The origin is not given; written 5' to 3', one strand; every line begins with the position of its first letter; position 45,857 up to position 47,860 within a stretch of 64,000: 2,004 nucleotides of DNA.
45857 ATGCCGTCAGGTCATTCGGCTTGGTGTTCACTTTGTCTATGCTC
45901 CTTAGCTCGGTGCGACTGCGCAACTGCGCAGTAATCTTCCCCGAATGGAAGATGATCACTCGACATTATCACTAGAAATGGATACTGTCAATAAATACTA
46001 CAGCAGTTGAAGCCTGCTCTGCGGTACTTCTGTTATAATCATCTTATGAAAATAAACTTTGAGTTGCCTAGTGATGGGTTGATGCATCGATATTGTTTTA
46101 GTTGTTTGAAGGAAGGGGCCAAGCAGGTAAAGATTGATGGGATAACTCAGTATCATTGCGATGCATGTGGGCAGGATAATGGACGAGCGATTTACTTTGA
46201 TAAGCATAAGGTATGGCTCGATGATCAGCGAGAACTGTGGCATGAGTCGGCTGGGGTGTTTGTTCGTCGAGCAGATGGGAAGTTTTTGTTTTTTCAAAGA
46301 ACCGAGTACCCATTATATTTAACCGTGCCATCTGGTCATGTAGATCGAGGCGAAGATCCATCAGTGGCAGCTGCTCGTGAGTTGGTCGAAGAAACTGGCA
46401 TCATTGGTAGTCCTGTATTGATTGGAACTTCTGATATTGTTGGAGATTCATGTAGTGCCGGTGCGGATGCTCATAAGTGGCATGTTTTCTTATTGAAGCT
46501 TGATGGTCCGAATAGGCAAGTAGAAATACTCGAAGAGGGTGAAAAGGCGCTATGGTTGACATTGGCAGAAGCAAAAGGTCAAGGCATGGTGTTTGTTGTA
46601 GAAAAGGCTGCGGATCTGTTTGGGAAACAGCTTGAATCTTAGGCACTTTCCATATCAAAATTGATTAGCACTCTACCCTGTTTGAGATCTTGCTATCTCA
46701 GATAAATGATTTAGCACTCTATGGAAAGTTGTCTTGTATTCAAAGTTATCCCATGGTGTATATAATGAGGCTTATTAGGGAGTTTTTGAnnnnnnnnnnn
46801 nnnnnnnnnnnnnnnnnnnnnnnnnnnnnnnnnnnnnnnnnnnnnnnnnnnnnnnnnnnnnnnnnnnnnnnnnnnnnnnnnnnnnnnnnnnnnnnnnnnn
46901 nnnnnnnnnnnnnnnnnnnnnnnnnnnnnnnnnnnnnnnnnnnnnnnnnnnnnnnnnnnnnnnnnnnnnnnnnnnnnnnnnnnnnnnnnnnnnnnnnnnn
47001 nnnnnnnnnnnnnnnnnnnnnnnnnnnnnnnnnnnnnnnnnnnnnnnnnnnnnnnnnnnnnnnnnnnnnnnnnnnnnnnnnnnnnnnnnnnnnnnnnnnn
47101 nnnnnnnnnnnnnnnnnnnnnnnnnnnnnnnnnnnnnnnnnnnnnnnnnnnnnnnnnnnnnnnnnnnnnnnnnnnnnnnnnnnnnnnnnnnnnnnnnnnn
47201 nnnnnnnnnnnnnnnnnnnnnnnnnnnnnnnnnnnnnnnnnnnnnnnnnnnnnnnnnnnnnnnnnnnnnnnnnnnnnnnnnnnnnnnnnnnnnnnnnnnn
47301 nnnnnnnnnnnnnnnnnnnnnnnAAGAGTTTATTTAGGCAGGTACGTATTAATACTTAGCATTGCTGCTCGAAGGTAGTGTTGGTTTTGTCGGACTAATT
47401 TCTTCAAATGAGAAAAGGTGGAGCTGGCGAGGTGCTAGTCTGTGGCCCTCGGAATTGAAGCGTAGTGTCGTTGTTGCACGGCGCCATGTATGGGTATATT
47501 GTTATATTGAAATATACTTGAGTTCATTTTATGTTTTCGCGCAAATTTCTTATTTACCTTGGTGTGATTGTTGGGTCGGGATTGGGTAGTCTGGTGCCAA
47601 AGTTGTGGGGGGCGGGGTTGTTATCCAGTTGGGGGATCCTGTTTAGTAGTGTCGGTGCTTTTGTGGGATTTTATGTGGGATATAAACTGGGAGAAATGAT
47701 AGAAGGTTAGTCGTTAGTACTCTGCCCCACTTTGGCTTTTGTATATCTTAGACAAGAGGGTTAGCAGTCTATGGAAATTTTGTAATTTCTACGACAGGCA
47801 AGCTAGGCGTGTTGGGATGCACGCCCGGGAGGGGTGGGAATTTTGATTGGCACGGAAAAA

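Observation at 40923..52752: Five copies of a ~65-bp composite element (two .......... direct half-sites around a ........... core) mark the intergenic regions of the island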

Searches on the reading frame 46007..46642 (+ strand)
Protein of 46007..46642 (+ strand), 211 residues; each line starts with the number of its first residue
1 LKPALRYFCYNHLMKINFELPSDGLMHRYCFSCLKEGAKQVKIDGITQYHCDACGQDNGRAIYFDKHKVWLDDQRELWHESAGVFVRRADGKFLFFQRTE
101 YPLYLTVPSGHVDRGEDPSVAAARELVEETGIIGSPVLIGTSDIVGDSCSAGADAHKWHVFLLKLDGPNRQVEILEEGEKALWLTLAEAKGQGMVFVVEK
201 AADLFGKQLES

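Call 12: search_protein_families(library=pfam, proteins=[window:46007-46642:+], max_evalue=0.01)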
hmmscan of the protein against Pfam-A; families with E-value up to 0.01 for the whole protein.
window:46007-46642:+ (211 aa): 1 family
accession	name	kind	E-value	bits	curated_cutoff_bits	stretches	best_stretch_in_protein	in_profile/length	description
PF00293.34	NUDIX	-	4.1e-15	56.4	21.1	1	79-189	3-118/134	NUDIX domain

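Call 32: search_protein_families(library=padloc, proteins=[window:46007-46642:+], max_evalue=0.01)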
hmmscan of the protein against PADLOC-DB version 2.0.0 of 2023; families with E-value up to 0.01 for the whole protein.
window:46007-46642:+ (211 aa): 1 family
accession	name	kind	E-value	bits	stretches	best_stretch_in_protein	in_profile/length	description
PDLC04899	PDC-S07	-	0.00054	17.6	1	83-132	12-62/135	-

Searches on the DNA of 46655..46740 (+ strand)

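Call 81: search_dna_similar(query=window:46655-46740:+, collection=phages, mode=distant, max_evalue=10, max_rows=8)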
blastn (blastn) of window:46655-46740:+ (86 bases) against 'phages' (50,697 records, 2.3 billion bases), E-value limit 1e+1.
Records with a match: 9; places in all: 9; records where one place covers at least 80% of the query: 0.
Best place of each record, by identity: 90-95% 8; 80-90% 1.
By first word of the organism name: Streptococcus 6; Staphylococcus 1; Yersinia 1; uncultured 1.
By host as written in the record: Streptococcus agalactiae 2; Staphylococcus hyicus 1; Streptococcus agalactiae ERR126810 1; Streptococcus agalactiae BE-PW-130 1; Yersinia enterocolitica 1; Streptococcus agalactiae JN_AR_GBS159 1; Streptococcus agalactiae JN_AR_GBS406 1; - 1.
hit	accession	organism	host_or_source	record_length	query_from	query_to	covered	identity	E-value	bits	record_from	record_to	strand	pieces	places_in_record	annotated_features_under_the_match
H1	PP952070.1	Staphylococcus phage Pel53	Staphylococcus hyicus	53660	31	58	33%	85.7%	9e+0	34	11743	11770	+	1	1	tail fiber protein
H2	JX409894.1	Streptococcus phage LYGO9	Streptococcus agalactiae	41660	48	71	28%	92.0%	9e+0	34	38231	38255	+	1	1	putative RecT protein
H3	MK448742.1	Streptococcus phage Javan37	Streptococcus agalactiae ERR126810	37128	48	71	28%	92.0%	9e+0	34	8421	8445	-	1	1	recombinational DNA repair protein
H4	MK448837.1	Streptococcus phage Javan10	Streptococcus agalactiae BE-PW-130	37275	48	71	28%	92.0%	9e+0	34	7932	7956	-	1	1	recombinational DNA repair protein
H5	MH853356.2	Streptococcus phage LF2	Streptococcus agalactiae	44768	48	71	28%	92.0%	9e+0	34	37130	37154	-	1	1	recombinational DNA repair protein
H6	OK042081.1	Yersinia phage vB_YenS_P400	Yersinia enterocolitica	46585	26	49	28%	92.0%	9e+0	34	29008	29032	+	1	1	none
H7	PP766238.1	Streptococcus phage phiGBSVK-E2_GBSInt8.1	Streptococcus agalactiae JN_AR_GBS159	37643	48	71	28%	92.0%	9e+0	34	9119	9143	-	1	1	recombinational DNA repair protein RecT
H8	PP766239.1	Streptococcus phage phiGBSVK-E2_GBSInt11.1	Streptococcus agalactiae JN_AR_GBS406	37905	48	71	28%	92.0%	9e+0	34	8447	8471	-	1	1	recombinational DNA repair protein RecT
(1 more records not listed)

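Call 82: search_dna_similar(query=window:46655-46740:+, collection=plasmids, mode=distant, max_evalue=10, max_rows=8)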
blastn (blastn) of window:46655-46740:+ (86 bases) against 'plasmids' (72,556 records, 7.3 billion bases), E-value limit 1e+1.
Records with a match: 45; places in all: 45; records where one place covers at least 80% of the query: 0.
Best place of each record, by identity: >=99% 1; 80-90% 44.
By first word of the organism name: Clostridium 41; Spiroplasma 2; Methanocaldococcus 1; Butyrivibrio 1.
By predicted mobility (MOB-suite, as given by PLSDB): non-mobilizable 16; mobilizable 15; conjugative 14.
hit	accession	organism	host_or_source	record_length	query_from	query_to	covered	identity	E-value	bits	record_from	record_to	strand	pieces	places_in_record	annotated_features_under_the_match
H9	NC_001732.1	Methanocaldococcus jannaschii DSM 2661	-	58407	28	61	40%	85.3%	8e+0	37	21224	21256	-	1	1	tetratricopeptide repeat protein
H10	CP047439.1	Spiroplasma citri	Neoaliturus tenellus,cell culture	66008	41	68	33%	89.3%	2e+0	38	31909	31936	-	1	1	hypothetical protein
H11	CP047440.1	Spiroplasma citri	Neoaliturus tenellus,cell culture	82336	41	68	33%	89.3%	2e+0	38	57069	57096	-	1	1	hypothetical protein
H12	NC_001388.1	Clostridium perfringens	-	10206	49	77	34%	86.2%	8e+0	36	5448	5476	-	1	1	recombinase family protein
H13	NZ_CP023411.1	Clostridium perfringens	chicken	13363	49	77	34%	86.2%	8e+0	36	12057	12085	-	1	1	recombinase family protein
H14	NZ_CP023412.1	Clostridium perfringens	chicken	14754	49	77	34%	86.2%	8e+0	36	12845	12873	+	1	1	recombinase family protein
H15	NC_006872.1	Clostridium perfringens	-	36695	49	77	34%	86.2%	8e+0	36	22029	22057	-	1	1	recombinase family protein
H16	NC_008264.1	Clostridium perfringens SM101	-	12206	49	77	34%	86.2%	8e+0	36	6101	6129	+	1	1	recombinase family protein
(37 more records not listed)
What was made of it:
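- Tried and rejected: Phages and plasmids gave only E>=2 (calls 81, 82).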

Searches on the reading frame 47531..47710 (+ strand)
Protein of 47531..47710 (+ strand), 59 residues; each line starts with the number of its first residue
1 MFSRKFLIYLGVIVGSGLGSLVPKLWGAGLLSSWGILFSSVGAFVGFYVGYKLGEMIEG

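Call 12: search_protein_families(library=pfam, proteins=[window:47531-47710:+], max_evalue=0.01)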
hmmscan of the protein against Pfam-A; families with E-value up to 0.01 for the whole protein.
window:47531-47710:+ (59 aa): 1 family
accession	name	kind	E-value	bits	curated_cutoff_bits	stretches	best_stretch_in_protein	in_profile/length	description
PF13488.11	Gly-zipper_Omp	-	0.0025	18.1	25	0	10-58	5-43/46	Glycine zipper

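Call 58: search_protein_families(library=phrogs, proteins=[window:47531-47710:+], max_evalue=0.001)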
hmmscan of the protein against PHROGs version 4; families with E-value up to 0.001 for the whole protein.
window:47531-47710:+ (59 aa): 0 families
